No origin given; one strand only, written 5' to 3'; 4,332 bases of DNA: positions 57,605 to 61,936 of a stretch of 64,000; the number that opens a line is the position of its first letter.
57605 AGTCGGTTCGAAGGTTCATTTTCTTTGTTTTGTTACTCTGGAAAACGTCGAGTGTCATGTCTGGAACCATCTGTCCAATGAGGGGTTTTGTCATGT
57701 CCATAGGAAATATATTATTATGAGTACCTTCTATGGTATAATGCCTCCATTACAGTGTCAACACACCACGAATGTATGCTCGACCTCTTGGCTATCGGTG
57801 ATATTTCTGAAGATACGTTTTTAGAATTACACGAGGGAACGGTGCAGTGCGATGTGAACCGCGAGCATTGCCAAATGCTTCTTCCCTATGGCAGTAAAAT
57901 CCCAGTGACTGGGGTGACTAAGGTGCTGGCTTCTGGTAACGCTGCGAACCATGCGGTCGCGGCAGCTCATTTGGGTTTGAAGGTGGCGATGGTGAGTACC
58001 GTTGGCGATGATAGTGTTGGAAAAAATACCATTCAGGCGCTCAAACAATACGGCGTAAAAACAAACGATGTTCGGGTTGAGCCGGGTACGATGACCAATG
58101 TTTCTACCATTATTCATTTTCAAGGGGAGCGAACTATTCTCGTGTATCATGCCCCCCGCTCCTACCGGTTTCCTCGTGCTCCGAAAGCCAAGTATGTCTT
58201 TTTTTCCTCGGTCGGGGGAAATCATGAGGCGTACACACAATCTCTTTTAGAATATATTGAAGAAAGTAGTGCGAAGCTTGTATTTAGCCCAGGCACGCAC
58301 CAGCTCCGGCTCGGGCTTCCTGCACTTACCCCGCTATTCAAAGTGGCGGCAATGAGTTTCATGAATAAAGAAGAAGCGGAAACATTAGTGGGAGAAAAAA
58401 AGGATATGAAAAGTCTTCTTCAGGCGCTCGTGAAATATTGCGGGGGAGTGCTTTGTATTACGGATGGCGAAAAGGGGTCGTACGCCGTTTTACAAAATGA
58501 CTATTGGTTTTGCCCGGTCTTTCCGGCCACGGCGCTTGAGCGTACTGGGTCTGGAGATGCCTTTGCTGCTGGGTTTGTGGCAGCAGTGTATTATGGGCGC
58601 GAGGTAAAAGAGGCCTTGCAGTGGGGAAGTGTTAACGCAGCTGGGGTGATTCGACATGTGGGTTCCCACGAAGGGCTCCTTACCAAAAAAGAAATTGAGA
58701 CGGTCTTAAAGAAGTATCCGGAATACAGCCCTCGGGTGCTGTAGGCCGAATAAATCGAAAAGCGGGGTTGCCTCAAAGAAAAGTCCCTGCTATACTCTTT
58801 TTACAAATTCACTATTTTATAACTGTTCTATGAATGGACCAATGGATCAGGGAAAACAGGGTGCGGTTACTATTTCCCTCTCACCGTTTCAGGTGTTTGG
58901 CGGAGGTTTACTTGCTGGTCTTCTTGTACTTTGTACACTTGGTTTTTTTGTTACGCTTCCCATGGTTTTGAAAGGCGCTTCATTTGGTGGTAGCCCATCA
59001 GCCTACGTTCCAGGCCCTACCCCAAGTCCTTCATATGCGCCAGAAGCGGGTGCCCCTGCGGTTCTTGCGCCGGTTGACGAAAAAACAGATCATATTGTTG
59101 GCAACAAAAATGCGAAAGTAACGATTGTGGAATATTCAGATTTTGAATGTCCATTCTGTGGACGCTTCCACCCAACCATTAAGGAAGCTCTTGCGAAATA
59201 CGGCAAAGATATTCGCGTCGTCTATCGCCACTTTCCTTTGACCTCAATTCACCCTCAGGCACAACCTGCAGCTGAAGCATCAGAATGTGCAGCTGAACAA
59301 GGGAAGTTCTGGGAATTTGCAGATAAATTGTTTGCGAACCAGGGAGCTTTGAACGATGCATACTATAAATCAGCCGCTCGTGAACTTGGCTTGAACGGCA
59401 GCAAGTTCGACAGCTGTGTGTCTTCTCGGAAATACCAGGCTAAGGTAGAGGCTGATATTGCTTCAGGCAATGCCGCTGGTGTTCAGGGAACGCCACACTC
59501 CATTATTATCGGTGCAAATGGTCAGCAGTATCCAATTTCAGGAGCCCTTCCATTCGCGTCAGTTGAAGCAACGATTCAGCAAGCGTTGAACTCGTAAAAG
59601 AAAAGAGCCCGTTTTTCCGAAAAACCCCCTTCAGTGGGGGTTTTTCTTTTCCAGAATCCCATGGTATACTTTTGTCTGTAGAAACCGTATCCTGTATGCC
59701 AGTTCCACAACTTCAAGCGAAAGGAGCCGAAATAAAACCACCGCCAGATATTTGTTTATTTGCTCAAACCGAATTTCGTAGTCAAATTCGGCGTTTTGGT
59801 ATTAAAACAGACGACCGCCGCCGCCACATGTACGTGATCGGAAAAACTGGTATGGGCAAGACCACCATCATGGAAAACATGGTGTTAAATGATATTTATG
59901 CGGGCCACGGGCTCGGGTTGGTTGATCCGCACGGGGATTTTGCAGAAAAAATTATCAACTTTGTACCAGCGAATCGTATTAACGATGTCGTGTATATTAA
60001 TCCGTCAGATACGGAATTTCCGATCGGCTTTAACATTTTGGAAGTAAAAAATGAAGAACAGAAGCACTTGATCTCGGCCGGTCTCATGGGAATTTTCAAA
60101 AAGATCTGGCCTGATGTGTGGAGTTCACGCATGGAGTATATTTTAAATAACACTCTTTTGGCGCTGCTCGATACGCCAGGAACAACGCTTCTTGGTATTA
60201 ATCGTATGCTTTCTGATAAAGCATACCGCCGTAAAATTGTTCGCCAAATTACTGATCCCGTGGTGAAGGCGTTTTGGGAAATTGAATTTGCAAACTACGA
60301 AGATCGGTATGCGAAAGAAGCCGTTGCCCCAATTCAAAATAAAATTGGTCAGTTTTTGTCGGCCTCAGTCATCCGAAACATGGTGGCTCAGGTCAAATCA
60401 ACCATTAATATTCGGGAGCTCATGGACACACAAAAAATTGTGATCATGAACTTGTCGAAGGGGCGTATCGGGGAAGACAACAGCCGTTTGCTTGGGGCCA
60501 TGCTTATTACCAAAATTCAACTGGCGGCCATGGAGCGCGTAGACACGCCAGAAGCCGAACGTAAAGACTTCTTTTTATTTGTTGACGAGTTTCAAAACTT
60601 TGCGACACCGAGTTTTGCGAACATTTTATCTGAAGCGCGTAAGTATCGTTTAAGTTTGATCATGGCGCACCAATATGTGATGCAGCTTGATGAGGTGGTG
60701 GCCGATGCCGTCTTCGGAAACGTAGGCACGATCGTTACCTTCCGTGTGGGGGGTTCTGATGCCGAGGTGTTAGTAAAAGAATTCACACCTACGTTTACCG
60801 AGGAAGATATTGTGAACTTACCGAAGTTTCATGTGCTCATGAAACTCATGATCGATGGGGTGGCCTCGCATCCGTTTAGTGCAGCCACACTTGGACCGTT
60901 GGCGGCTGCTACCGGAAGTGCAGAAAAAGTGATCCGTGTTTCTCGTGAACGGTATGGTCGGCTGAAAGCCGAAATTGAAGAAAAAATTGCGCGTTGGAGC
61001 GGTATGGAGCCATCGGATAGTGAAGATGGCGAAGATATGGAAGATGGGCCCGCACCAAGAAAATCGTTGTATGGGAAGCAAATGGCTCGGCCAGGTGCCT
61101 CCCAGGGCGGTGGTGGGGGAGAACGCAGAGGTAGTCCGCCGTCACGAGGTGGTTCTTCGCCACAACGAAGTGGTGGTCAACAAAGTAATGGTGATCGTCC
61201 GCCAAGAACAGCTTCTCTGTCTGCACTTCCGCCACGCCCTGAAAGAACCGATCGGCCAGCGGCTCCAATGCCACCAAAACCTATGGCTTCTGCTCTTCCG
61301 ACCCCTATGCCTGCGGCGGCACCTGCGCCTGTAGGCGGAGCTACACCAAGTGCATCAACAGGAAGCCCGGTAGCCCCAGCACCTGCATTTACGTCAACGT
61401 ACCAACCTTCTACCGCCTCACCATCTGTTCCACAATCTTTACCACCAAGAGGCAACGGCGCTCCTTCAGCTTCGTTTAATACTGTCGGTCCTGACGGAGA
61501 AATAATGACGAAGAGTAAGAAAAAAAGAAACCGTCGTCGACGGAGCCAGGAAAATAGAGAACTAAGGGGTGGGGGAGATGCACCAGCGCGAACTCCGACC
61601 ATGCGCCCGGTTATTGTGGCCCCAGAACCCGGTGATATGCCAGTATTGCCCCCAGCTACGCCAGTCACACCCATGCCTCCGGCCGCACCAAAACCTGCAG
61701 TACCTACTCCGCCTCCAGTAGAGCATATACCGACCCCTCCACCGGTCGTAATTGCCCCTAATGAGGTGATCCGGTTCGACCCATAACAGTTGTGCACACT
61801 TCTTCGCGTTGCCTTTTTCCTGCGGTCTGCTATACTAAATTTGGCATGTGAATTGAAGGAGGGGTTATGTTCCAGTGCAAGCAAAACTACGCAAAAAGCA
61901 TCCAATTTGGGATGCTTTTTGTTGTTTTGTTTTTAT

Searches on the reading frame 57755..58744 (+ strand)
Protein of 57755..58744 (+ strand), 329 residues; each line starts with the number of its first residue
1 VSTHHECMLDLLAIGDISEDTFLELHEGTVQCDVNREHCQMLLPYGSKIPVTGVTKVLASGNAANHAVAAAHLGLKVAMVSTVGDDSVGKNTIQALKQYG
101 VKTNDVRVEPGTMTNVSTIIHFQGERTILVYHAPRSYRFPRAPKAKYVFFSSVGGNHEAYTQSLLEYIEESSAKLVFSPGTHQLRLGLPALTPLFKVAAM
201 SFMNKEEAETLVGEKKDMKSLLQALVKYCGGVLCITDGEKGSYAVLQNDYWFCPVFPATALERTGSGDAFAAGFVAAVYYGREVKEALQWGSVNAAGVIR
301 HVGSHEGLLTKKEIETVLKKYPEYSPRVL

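Call 53: search_protein_families(library=pfam, proteins=[window:57755-58744:+], max_evalue=0.00001)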
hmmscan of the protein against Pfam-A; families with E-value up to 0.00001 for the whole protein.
window:57755-58744:+ (329 aa): 1 family
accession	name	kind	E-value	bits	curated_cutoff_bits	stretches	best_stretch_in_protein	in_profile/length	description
PF00294.29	PfkB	-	6e-38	131.3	25.8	1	59-307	35-298/302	pfkB family carbohydrate kinase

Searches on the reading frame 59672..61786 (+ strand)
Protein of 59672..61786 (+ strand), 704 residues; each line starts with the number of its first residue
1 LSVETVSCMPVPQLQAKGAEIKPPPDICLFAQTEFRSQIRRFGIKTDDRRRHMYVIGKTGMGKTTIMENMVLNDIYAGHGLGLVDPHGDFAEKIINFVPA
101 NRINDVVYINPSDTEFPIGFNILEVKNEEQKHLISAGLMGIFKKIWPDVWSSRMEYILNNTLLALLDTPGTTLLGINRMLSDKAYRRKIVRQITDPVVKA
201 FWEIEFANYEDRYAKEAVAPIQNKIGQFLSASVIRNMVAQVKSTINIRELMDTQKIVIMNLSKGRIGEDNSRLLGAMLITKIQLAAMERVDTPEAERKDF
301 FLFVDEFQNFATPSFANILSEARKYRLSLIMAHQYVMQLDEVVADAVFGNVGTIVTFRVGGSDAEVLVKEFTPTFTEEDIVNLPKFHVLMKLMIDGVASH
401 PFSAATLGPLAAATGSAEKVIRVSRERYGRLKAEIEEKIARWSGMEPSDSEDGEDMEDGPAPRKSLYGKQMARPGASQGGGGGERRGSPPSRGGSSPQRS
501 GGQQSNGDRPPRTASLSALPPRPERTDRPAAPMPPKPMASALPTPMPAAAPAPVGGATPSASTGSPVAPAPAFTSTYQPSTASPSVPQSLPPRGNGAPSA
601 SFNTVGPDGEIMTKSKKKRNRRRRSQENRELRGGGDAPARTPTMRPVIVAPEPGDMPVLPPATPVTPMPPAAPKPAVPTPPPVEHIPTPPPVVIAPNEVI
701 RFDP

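Call 50: search_protein_families(library=pfam, proteins=[window:59672-61786:+], max_evalue=0.00001)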
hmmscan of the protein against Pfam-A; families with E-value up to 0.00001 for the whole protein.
window:59672-61786:+ (704 aa): 3 families
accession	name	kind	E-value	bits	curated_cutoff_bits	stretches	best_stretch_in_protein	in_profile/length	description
PF10412.15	TrwB_AAD_bind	-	2.5e-13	50.1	20.5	1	44-361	9-312/387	Type IV secretion-system coupling protein DNA-binding domain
PF12696.13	TraG-D_C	-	1.4e-06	28.6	22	1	301-365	3-70/126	TraM recognition site of TraD and TraG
PF01935.23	DUF87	-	2.5e-06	28.2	23.2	1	50-272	23-210/220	Helicase HerA, central domain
